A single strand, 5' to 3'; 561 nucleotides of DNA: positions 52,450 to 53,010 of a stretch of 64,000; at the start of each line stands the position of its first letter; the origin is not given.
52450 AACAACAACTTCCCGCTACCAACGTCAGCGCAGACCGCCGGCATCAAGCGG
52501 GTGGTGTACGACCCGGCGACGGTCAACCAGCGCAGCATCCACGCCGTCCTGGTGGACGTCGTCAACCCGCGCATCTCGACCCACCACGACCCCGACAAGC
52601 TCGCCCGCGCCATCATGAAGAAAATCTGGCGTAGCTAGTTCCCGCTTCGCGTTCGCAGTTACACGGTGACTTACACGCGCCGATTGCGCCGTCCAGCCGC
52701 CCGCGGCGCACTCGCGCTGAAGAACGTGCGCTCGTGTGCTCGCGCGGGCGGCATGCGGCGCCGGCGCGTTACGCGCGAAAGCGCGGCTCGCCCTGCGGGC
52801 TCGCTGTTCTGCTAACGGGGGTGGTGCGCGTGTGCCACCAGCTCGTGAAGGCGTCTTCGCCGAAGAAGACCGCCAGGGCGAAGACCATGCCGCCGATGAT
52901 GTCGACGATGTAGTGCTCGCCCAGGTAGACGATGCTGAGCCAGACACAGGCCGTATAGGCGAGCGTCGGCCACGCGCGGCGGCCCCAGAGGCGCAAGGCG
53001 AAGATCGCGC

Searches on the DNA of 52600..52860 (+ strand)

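Call 25: search_rna_families(source=window, start=52600, end=52860, threshold=evalue, max_evalue=10, show_alignments=3)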
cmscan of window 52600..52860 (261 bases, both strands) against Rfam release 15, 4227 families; matches with E-value up to 10: 3.
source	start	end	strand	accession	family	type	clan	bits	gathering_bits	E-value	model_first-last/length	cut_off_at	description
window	52685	52762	+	RF03929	mir-6579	Gene; miRNA;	-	17.7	47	0.92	1-68/68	no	mir-6579 microRNA precursor family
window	52697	52751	+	RF00926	MIR1151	Gene; miRNA;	-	16.5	90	5.5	1-110/110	no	MIR1151 microRNA precursor family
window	52608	52780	+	RF00457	IRES_mnt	Cis-reg; IRES;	-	11.6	100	0.8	1-203/203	no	Mnt IRES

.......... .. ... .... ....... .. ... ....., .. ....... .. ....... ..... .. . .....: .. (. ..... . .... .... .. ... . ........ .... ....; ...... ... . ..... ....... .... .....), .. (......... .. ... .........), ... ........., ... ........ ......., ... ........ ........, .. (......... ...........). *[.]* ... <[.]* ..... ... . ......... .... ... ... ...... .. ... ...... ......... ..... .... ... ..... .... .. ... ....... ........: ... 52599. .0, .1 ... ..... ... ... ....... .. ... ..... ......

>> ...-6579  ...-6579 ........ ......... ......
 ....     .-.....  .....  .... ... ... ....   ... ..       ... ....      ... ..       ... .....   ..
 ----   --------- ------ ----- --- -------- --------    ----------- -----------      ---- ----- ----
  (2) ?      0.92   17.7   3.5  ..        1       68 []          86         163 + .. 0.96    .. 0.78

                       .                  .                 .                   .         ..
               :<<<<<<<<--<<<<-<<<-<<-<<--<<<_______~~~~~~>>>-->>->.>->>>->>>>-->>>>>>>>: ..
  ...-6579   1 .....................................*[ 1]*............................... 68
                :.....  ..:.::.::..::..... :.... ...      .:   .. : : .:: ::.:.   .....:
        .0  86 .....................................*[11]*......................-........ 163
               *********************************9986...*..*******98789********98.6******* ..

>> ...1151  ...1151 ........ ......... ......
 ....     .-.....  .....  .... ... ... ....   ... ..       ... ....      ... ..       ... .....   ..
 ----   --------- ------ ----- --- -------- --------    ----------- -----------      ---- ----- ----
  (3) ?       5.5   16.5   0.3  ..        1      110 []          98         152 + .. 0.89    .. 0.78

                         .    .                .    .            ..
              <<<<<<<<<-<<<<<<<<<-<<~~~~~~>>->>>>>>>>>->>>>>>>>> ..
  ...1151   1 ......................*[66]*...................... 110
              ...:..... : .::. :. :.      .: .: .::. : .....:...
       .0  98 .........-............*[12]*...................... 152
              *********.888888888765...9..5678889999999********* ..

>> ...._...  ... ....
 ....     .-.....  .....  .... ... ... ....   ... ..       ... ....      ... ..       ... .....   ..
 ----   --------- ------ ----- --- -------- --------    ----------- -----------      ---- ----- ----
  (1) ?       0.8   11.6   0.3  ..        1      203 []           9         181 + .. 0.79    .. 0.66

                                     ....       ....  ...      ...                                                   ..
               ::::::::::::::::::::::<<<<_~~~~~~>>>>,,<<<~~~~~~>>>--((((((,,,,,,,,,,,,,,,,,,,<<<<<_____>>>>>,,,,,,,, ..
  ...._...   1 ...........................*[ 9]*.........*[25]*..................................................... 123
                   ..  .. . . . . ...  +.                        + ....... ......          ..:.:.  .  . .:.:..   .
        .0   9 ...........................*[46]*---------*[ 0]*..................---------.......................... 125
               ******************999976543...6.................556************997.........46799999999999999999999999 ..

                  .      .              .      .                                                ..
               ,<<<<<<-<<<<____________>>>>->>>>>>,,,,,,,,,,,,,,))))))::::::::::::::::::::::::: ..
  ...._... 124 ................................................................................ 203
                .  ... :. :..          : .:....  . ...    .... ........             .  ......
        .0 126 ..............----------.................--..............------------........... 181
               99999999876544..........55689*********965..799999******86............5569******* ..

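Call 51: build_rna_model(alignment_id=A5, structure=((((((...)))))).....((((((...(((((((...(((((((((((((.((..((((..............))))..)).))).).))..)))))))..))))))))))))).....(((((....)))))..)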
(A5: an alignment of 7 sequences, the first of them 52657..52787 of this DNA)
Model R1 built from alignment A5 (7 sequences, 137 columns); structure: as given.
model positions 130; base pairs 43; branch points 2; effective number of sequences 1.06; information 0.591 bits per position. Calibrated on 0.2 Mb of random sequence (short: E-values are rough).
structure used (alignment columns):
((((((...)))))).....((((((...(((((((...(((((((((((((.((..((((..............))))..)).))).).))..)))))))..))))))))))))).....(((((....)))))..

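Call 52: search_with_rna_model(model_id=R1, sources=[window, L006, L009, L011, L012, L016, L018, L023, L026, L029, L032], max_evalue=1)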
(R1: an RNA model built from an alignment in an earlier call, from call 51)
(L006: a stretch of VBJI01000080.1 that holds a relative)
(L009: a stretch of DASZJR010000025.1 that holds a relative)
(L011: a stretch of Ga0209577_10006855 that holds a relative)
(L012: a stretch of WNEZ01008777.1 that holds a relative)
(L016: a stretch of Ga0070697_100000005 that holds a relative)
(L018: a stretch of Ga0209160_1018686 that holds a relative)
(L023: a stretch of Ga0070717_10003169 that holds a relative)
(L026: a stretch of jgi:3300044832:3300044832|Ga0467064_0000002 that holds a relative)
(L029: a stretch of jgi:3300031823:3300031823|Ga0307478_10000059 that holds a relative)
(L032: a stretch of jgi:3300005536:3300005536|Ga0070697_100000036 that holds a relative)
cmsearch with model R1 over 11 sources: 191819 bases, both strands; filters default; matches with E-value up to 1: 16.
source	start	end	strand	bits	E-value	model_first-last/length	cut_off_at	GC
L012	4130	4259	+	152.8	5e-30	1-130/130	no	0.7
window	52657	52787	+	145.7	1.6e-28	1-130/130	no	0.73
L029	7317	7444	+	143.4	5e-28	1-130/130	no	0.68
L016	3916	4045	+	134.4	3.9e-26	1-130/130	no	0.66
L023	842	971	-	132.6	9.3e-26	1-130/130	no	0.68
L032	9862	9991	-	110.2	5.2e-21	1-130/130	no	0.72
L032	7270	7397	-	87.4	3.6e-16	1-130/130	no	0.7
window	43230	43298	+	50.3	2.5e-08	1-130/130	no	0.71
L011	1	57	-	40.6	2.9e-06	1-57/130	3'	0.67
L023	10382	10424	-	29.1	0.00077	1-130/130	no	0.72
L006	4865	4899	-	29.1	0.00078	1-130/130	no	0.6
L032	17084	17136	-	21.4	0.034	1-130/130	no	0.64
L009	4726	4841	+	20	0.067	1-130/130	no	0.59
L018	853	903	+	15.5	0.58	1-130/130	no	0.61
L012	4175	4248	-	15.3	0.65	1-130/130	no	0.72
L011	3780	3851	+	14.5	0.98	1-130/130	no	0.65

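Call 59: search_with_rna_model(model_id=R1, sources=[L048, L050, L051], max_evalue=1)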
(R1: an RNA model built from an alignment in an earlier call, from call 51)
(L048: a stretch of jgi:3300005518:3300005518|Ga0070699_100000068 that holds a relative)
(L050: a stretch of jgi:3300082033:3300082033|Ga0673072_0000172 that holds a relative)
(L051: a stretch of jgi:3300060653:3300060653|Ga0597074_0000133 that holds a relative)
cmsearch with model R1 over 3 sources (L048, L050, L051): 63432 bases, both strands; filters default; matches with E-value up to 1: 4.
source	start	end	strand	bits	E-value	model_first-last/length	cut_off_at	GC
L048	7286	7416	+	108.2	4.6e-21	1-130/130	no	0.68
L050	7312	7444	-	97.5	8.7e-19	1-130/130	no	0.68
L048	16843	16885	-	29.1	0.00026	1-130/130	no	0.72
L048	9965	10037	-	15.9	0.16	1-130/130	no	0.67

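Call 71: search_with_rna_model(model_id=R1, sources=[L054, L055, L052, L053], max_evalue=1)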
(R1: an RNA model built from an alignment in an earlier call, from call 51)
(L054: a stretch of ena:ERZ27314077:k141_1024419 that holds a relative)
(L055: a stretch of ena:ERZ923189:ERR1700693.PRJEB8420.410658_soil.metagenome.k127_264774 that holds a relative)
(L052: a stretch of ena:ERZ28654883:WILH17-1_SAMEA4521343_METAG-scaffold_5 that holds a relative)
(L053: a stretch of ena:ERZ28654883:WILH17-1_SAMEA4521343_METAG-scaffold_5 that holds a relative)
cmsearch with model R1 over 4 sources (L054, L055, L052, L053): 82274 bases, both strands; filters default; matches with E-value up to 1: 4.
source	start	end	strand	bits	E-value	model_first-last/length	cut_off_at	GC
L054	17886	18016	-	145.7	7e-29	1-130/130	no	0.73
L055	17886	18016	-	145.7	7e-29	1-130/130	no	0.73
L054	17888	18004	+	13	0.84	1-130/130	no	0.74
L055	17888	18004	+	13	0.84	1-130/130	no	0.74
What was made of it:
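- On REP / REPIN-RAYT: There are 2 copies in 70.7 kb (calls 52, 71).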
